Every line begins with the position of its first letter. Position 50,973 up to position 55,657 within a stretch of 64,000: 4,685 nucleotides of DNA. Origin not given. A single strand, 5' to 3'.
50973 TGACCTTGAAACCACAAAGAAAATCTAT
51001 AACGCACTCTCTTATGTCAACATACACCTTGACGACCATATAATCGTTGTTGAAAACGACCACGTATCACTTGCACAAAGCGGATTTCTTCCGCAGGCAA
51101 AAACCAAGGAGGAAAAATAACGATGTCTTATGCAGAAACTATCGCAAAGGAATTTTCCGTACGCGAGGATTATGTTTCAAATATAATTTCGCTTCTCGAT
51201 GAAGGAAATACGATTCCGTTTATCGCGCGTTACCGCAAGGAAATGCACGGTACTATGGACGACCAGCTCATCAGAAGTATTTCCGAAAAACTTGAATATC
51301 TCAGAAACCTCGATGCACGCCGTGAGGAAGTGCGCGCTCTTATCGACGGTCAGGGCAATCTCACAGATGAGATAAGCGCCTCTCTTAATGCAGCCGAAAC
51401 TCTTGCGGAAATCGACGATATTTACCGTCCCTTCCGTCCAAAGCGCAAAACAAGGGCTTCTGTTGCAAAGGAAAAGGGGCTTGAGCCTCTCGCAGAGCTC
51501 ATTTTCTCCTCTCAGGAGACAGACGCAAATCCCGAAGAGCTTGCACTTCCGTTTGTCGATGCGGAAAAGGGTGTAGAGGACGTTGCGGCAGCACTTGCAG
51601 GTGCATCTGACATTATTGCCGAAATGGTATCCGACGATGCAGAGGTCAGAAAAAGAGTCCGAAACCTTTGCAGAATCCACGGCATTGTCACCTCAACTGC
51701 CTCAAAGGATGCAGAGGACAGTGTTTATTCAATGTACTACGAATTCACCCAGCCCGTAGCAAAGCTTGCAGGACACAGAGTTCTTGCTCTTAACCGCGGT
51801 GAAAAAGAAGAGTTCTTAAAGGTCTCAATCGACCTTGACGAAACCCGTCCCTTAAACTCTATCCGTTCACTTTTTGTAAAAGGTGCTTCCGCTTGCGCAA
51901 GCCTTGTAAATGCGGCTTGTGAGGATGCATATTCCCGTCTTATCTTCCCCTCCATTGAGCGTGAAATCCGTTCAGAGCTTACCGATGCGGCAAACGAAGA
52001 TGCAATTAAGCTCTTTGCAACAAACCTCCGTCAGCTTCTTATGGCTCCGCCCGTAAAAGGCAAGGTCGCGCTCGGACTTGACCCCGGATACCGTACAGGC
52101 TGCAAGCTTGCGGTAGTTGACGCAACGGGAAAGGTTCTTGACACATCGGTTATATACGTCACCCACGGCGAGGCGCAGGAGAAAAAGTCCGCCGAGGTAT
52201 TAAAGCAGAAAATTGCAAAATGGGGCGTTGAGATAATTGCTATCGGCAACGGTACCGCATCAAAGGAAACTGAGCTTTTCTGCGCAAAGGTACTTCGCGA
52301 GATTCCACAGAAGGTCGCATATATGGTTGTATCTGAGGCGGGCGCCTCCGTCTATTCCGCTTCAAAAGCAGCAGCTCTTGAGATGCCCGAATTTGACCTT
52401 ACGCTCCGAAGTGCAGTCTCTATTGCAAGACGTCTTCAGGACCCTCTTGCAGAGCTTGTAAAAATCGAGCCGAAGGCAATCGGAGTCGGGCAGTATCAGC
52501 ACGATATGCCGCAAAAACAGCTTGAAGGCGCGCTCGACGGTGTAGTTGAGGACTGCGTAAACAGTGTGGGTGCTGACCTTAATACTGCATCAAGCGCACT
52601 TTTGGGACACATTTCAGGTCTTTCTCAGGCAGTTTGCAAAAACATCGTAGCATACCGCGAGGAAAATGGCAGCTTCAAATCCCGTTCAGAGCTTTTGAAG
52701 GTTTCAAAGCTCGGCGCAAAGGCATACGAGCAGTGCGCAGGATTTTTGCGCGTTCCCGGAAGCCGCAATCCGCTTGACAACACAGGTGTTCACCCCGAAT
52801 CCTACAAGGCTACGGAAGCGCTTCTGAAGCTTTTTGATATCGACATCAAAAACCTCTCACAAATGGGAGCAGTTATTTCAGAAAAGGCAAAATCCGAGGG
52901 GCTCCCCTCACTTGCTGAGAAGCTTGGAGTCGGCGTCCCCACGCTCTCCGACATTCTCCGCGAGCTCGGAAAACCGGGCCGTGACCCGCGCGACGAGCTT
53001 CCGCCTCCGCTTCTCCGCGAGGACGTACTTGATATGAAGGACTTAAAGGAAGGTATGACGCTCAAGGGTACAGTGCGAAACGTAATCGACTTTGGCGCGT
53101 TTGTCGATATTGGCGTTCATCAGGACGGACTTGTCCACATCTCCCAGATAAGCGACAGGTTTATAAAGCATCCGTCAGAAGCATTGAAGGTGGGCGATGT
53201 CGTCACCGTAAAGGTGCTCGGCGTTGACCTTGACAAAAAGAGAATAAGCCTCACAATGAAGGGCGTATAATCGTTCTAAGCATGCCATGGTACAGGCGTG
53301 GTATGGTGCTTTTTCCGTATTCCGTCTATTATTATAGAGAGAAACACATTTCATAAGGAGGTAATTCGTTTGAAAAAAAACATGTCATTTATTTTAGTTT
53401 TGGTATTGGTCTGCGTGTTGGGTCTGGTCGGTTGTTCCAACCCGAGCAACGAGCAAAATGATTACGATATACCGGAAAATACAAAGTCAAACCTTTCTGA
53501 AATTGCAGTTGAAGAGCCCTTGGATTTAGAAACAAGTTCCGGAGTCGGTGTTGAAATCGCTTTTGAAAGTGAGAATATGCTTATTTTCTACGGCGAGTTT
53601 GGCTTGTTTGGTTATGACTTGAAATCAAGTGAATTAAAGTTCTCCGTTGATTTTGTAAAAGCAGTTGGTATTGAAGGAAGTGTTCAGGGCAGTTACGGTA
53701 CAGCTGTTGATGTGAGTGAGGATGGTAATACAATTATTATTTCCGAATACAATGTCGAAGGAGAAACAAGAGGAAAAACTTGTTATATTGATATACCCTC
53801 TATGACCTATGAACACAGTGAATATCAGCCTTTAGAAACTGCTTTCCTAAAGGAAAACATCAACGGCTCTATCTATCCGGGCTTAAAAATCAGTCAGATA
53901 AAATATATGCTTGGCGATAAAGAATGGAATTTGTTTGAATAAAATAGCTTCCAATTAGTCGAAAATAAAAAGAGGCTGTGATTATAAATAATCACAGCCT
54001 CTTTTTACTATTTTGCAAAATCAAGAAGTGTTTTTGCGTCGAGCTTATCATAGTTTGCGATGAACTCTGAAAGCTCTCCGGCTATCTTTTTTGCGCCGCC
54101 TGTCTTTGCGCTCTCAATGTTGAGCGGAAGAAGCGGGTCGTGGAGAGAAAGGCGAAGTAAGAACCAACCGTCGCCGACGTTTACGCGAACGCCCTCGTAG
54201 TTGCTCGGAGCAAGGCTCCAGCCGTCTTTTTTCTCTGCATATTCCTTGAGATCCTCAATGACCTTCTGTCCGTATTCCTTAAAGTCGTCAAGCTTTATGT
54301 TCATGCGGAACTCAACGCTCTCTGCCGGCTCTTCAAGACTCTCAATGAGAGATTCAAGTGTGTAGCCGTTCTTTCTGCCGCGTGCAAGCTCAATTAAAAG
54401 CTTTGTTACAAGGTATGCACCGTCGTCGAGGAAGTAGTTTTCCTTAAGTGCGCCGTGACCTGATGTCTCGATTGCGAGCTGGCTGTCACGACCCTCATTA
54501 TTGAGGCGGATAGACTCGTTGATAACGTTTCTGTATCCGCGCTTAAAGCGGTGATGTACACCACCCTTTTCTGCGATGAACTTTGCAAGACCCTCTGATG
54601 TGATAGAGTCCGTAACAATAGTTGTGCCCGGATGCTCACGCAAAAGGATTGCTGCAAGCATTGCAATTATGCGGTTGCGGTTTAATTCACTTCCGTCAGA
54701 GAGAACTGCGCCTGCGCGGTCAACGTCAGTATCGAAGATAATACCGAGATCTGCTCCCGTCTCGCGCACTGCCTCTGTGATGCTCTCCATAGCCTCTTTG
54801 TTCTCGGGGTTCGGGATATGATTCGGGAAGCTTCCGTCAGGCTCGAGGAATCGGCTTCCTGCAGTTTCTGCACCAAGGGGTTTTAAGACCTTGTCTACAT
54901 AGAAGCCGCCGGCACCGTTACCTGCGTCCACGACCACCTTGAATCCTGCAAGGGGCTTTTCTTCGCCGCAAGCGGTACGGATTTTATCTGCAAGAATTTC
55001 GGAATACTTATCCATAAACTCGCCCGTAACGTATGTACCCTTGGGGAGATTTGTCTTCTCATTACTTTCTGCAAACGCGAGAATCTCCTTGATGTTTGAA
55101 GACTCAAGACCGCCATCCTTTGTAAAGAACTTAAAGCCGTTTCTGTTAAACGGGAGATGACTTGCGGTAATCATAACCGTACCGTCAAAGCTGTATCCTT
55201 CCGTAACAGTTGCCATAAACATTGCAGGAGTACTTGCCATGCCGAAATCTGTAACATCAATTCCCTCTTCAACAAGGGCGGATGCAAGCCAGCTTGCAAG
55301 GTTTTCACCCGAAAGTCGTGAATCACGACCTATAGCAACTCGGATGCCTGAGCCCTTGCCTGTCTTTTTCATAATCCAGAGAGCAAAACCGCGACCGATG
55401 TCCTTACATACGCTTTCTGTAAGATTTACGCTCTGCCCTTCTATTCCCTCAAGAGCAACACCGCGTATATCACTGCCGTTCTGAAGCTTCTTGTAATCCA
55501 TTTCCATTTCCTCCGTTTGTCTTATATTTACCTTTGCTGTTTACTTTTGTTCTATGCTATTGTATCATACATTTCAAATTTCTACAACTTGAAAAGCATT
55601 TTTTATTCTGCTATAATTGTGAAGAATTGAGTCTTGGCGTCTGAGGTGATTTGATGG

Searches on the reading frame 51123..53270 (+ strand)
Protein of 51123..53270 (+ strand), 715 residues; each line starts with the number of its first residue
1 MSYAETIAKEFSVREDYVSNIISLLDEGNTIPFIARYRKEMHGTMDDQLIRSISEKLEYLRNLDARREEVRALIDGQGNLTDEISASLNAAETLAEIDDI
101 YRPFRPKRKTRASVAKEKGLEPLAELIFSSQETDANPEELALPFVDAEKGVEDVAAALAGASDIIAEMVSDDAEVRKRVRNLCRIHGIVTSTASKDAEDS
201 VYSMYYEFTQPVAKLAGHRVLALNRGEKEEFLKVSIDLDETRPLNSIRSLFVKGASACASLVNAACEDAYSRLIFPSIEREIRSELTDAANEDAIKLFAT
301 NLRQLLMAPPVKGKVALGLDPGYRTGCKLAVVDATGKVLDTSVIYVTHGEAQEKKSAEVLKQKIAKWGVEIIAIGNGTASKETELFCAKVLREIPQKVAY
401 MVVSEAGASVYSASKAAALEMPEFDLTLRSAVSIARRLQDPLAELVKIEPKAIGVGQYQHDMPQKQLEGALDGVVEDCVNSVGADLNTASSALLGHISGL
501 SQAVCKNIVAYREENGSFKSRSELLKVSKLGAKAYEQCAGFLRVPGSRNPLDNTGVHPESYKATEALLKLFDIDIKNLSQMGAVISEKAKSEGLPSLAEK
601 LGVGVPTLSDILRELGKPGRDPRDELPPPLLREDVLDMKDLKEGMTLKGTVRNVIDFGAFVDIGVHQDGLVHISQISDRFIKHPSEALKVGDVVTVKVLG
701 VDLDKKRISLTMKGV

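Call 89: search_protein_families(library=pfam, proteins=[window:51123-53270:+], max_evalue=0.00001)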
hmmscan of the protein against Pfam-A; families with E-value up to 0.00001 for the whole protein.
window:51123-53270:+ (715 aa): 9 families
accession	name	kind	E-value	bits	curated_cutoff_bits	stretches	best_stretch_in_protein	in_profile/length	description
PF16921.10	Tex_YqgF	-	8e-52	175.4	27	1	314-439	1-126/126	Tex protein YqgF-like domain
PF22706.1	Tex_central_region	-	1.5e-29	103.7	27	1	134-298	3-178/178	Tex central region-like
PF09371.15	Tex_N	-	6.3e-29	100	32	1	2-74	2-74/75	Tex-like protein N-terminal domain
PF12836.13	HHH_3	-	5.8e-26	90.8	27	1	479-543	1-65/65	Helix-hairpin-helix motif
PF00575.29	S1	-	1.1e-20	74.2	22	1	641-713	2-74/74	S1 RNA binding domain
PF17674.7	HHH_9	-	1.8e-19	70.8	23.1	1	549-623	1-70/70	HHH domain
PF23459.1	S1_RRP5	-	2.2e-10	41.4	27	1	641-710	1-70/72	RRP5 S1 domain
PF14639.11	YqgF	-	9.5e-07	29.2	35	1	330-446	24-147/150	Holliday-junction resolvase-like of SPT6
PF14635.12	HHH_7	-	1.2e-06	29.3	27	1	456-544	9-103/104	Helix-hairpin-helix motif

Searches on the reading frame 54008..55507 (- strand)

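Call 89: search_protein_families(library=pfam, proteins=[window:54008-55507:-], max_evalue=0.00001)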
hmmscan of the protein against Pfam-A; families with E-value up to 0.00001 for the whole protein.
window:54008-55507:- (499 aa): 3 families
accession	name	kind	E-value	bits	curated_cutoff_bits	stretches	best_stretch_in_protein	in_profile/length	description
PF02878.22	PGM_PMM_I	-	1.3e-27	96.6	22.5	1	8-151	3-136/138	Phosphoglucomutase/phosphomannomutase, alpha/beta/alpha domain I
PF02879.22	PGM_PMM_II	-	7.8e-25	87.8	29.3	1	168-271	3-102/103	Phosphoglucomutase/phosphomannomutase, alpha/beta/alpha domain II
PF02880.22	PGM_PMM_III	-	2.7e-13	50.5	20.7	1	277-390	2-110/115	Phosphoglucomutase/phosphomannomutase, alpha/beta/alpha domain III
